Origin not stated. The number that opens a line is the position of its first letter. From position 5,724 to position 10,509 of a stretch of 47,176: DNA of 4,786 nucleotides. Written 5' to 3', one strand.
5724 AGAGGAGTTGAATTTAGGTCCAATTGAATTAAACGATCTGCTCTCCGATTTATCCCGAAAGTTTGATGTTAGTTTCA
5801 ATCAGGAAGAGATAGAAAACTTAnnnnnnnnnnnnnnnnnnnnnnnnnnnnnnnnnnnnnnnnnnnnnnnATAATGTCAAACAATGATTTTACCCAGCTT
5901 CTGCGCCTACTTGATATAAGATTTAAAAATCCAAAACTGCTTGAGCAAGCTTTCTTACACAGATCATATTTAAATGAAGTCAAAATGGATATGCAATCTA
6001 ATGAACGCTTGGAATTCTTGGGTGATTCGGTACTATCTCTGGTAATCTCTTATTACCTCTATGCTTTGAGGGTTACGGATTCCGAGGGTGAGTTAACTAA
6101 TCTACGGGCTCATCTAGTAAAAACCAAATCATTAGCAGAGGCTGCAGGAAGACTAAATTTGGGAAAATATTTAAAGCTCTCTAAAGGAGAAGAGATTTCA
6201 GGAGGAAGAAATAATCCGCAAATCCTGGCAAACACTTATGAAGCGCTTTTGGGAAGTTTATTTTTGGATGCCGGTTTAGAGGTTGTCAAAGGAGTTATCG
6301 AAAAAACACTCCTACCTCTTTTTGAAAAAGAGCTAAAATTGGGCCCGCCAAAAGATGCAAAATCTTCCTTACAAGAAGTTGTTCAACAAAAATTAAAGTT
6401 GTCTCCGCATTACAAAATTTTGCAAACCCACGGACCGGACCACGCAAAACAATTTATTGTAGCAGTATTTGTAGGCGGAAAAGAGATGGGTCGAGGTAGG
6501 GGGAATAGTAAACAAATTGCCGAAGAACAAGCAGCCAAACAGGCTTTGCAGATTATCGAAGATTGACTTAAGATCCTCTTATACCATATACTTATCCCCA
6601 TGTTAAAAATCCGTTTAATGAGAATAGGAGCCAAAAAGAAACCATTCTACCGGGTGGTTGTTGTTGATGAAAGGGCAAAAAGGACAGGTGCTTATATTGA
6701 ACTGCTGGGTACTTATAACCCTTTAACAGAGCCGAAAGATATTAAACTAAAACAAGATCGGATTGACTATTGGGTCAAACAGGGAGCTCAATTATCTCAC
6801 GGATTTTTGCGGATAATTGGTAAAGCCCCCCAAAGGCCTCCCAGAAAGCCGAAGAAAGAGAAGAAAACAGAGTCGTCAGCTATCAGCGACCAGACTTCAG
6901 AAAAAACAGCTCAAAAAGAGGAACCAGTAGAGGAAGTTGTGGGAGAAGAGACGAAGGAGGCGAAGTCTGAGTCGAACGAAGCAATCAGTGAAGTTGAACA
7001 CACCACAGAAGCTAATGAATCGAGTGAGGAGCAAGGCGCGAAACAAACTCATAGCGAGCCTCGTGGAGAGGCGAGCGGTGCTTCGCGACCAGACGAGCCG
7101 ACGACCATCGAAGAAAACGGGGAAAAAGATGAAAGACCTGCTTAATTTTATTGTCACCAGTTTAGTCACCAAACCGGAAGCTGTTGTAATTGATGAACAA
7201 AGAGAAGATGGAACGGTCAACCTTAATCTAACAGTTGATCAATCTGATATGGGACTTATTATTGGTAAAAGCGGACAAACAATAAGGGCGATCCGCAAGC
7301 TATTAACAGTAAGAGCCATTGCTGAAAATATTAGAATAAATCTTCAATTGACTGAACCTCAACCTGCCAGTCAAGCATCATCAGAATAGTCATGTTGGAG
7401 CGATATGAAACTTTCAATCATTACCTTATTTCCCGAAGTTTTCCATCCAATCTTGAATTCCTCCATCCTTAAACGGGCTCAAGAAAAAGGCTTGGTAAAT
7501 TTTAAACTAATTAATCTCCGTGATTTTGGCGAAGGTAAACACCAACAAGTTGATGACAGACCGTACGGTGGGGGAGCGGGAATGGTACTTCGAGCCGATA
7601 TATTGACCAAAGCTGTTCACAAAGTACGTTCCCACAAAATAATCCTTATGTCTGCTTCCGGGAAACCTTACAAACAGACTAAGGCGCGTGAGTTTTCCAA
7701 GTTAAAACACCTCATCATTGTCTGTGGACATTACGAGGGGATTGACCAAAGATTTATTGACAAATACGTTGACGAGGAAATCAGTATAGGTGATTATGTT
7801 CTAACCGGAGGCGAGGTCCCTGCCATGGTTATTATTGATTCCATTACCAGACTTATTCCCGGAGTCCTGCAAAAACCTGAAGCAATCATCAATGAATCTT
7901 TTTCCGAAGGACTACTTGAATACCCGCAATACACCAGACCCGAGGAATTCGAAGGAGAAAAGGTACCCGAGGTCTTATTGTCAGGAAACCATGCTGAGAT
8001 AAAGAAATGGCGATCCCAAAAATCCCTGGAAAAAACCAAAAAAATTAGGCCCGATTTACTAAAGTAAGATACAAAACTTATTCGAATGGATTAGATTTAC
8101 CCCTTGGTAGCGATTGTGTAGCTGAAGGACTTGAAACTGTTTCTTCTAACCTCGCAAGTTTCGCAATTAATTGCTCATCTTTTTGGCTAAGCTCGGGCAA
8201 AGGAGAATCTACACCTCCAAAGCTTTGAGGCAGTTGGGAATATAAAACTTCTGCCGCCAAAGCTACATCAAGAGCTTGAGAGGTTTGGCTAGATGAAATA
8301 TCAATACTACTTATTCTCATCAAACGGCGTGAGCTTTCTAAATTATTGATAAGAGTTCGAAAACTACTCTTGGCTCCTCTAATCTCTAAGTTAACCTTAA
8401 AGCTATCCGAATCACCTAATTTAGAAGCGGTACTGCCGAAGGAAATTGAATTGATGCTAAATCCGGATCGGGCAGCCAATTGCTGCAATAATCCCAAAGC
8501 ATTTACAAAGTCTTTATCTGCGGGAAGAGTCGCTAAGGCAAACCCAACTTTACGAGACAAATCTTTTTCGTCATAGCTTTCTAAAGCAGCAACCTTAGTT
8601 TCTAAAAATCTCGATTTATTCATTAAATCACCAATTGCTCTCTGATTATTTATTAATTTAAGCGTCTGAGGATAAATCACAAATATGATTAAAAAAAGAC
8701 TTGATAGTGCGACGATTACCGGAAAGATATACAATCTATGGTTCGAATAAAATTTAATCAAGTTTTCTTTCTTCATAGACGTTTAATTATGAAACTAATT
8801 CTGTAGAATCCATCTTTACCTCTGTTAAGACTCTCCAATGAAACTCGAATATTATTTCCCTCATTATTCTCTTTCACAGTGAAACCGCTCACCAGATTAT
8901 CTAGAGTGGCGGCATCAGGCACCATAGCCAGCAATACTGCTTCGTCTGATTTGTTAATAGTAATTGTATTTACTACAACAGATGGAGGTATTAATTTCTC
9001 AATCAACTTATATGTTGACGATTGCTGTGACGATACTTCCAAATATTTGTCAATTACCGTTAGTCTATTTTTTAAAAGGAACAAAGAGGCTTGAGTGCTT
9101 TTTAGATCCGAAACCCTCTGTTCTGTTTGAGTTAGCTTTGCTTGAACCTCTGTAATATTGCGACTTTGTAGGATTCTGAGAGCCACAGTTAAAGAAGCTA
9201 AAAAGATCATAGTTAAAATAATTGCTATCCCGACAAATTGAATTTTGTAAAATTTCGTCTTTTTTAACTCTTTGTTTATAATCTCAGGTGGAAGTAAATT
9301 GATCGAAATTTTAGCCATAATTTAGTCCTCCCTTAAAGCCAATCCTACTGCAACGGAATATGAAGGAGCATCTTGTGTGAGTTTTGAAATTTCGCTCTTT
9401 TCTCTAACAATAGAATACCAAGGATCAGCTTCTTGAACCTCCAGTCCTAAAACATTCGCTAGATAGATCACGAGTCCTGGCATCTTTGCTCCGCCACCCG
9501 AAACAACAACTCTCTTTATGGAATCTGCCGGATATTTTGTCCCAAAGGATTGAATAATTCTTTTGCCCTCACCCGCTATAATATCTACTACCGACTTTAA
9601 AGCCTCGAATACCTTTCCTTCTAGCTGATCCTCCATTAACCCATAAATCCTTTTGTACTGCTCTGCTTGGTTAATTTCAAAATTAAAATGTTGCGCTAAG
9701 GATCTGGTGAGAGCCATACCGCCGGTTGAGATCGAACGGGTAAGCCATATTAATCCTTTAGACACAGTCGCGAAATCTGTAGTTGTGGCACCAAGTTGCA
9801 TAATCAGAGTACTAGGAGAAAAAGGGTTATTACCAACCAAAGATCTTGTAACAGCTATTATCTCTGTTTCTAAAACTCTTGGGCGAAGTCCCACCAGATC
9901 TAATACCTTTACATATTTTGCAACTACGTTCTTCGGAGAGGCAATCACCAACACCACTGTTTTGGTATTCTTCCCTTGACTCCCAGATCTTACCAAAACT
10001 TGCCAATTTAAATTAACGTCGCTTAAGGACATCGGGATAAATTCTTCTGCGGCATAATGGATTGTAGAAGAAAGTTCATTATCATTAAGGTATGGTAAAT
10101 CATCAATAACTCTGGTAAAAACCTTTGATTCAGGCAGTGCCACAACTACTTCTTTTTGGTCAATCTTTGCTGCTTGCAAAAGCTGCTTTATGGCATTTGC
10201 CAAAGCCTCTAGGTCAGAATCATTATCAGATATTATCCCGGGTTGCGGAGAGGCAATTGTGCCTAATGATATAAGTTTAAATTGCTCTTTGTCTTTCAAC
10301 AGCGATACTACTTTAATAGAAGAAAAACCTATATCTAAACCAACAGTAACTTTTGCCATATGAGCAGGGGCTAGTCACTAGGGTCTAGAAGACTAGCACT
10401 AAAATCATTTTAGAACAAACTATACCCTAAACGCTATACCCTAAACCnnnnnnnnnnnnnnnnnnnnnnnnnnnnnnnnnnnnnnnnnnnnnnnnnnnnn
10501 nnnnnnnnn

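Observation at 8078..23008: Eighteen-gene, single-strand, secretin-less type IV pilus locus with eleven pilin-like genes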

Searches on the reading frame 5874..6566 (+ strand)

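Call 9: search_protein_families(library=pfam, proteins=[window:5874-6566:+], max_evalue=0.0001)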
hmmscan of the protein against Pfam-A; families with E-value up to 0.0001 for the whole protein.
window:5874-6566:+ (230 aa): 4 families
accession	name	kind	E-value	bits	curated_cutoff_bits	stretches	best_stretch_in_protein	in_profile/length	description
PF14622.11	Ribonucleas_3_3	-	2.7e-35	121.8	35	1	19-148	1-126/128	Ribonuclease-III-like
PF00636.31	Ribonuclease_3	-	3e-21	76.5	27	1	44-134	1-102/102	Ribonuclease III domain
PF00035.32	dsrm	-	7.9e-17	62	23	1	162-227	1-65/66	Double-stranded RNA binding motif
PF14709.13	DND1_DSRM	-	4e-05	24.3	25.7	0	161-226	2-77/80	double strand RNA binding domain from DEAD END PROTEIN 1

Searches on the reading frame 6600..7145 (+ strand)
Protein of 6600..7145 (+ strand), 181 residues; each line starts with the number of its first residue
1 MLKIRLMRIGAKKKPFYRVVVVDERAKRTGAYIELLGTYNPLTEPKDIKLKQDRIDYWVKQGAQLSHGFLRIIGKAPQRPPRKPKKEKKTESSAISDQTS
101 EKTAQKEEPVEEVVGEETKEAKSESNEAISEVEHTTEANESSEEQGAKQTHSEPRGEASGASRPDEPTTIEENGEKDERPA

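Call 9: search_protein_families(library=pfam, proteins=[window:6600-7145:+], max_evalue=0.0001)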
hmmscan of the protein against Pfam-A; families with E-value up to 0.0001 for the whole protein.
window:6600-7145:+ (181 aa): 1 family
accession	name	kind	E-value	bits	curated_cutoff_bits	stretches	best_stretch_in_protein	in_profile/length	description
PF00886.24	Ribosomal_S16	-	6.1e-25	87.4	27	1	8-66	1-62/62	Ribosomal protein S16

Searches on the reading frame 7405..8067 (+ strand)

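Call 9: search_protein_families(library=pfam, proteins=[window:7405-8067:+], max_evalue=0.0001)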
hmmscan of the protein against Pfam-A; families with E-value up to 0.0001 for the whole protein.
window:7405-8067:+ (220 aa): 1 family
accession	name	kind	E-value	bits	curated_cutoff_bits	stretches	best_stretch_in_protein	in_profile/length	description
PF01746.26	tRNA_m1G_MT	-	4e-67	226.2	27.3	1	23-216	2-195/195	tRNA (Guanine-1)-methyltransferase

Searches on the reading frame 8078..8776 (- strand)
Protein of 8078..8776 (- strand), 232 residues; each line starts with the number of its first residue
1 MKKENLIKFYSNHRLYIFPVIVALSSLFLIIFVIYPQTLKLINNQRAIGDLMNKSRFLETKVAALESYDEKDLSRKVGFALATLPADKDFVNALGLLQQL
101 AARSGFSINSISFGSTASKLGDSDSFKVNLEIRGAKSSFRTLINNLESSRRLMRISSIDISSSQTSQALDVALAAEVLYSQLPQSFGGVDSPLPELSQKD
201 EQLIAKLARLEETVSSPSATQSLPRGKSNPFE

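Call 5: search_protein_families(library=pfam, proteins=[window:8078-8776:-], max_evalue=0.01)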
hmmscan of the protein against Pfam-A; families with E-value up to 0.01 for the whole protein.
window:8078-8776:- (232 aa): 2 families
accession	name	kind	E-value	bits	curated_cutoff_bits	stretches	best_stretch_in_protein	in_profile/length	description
PF04350.18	PilO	-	4e-05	24.2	22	1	49-175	9-138/145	Pilus assembly protein, PilO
PF10741.14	T2SSM_b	-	0.0044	17.3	21.7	1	92-167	18-92/111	Type II secretion system (T2SS), protein M subtype b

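Call 6: search_protein_families(library=ncbifam, proteins=[window:8078-8776:-], max_evalue=0.01)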
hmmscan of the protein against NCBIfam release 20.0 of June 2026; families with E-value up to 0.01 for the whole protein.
window:8078-8776:- (232 aa): 0 families

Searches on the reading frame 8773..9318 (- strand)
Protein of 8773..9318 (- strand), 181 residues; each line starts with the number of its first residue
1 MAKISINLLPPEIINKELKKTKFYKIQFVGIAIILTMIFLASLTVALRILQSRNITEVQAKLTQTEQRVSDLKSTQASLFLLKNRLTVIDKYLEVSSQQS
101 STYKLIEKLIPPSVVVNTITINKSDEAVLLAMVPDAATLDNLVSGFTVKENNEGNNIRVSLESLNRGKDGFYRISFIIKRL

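Call 5: search_protein_families(library=pfam, proteins=[window:8773-9318:-], max_evalue=0.01)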
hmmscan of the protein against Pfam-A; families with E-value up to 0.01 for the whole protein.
window:8773-9318:- (181 aa): 0 families

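Call 6: search_protein_families(library=ncbifam, proteins=[window:8773-9318:-], max_evalue=0.01)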
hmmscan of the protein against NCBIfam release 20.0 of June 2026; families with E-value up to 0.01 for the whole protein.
window:8773-9318:- (181 aa): 0 families

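Call 16: search_protein_families(library=pfam, proteins=[window:8773-9318:-], max_evalue=10)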
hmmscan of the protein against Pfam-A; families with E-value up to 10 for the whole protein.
window:8773-9318:- (181 aa): 2 families
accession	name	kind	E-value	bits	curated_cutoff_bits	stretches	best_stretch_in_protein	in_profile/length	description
PF17279.8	DUF5344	-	0.023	15.6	27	1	55-98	8-51/87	Family of unknown function (DUF5344)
PF13006.12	Nterm_IS4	-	0.12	13.1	25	1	8-86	10-85/95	Insertion element 4 transposase N-terminal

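Call 48: search_solved_structures(query=A5, max_evalue=10)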
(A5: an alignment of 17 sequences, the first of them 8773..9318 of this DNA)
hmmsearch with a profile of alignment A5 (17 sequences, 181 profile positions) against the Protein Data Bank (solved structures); distinct sequences matched with E-value up to 10: 2.
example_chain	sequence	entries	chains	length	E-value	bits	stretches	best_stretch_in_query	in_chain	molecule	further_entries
3jc8_Na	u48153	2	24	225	0.044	16.7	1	4-137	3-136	PilN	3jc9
9ivk_A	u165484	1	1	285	0.46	13.3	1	15-95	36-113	HBC599 membrane protein binder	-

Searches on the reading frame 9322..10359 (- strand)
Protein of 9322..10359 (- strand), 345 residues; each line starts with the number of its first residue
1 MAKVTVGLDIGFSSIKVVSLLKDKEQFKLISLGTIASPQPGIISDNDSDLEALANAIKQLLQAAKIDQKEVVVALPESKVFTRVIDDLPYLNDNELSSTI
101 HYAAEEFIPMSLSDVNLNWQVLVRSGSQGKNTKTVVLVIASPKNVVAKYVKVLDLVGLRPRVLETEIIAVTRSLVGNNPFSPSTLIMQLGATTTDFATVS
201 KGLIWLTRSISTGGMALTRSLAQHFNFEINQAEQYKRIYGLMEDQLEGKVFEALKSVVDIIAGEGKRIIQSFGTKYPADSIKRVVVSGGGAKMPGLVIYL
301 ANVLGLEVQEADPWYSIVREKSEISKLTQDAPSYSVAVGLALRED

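Call 5: search_protein_families(library=pfam, proteins=[window:9322-10359:-], max_evalue=0.01)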
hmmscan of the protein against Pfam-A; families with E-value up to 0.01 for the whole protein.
window:9322-10359:- (345 aa): 3 families
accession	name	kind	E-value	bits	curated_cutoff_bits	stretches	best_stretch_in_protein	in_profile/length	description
PF11104.14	PilM_2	-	2e-52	178.7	27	1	7-344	1-339/340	Type IV pilus assembly protein PilM;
PF14450.12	FtsA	-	1.7e-13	51.5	31.8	1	189-339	5-127/127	Cell division protein FtsA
PF06723.19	MreB_Mbl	-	4.6e-10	39.3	27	1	249-314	241-307/327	MreB/Mbl protein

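Call 6: search_protein_families(library=ncbifam, proteins=[window:9322-10359:-], max_evalue=0.01)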
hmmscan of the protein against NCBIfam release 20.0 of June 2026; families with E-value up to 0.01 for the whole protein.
window:9322-10359:- (345 aa): 10 families
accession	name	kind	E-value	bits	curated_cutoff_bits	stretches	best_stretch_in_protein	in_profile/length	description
TIGR01175.1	pilM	subfamily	2.6e-56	191.1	133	1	4-344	4-347/348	type IV pilus assembly protein PilM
NF045709.1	Amuc_1101_fam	equivalog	1e-25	90.7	650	1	50-344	51-349/608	Amuc_1101 family PilM-like pilus complex protein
TIGR01174.1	ftsA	equivalog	8.6e-19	67.8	175.85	1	5-248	2-262/371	cell division protein FtsA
NF011660.0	PRK15080.1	equivalog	6.9e-08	32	182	1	184-310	143-257/277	ethanolamine utilization protein EutJ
NF010539.0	PRK13927.1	subfamily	4.4e-07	29.1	293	0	183-226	152-195/339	rod shape-determining protein MreB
NF007009.0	PRK09472.1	equivalog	1.1e-06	28.1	409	1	129-249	151-271/420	cell division protein FtsA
TIGR00904.1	mreB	subfamily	1.2e-06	27.9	365.75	0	247-313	246-313/334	MreB/Mrl family cell shape determining protein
TIGR02529.1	EutJ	subfamily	5.3e-06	26.1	152.1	1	149-309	80-223/239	ethanolamine utilization protein EutJ family protein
NF010540.1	PRK13929.1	exception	0.00096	18.3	515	0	173-225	143-193/334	rod-share determining protein MreBH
NF040964.1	MamK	subfamily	0.0073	15.4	400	0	249-304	238-293/335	MamK family actin-like protein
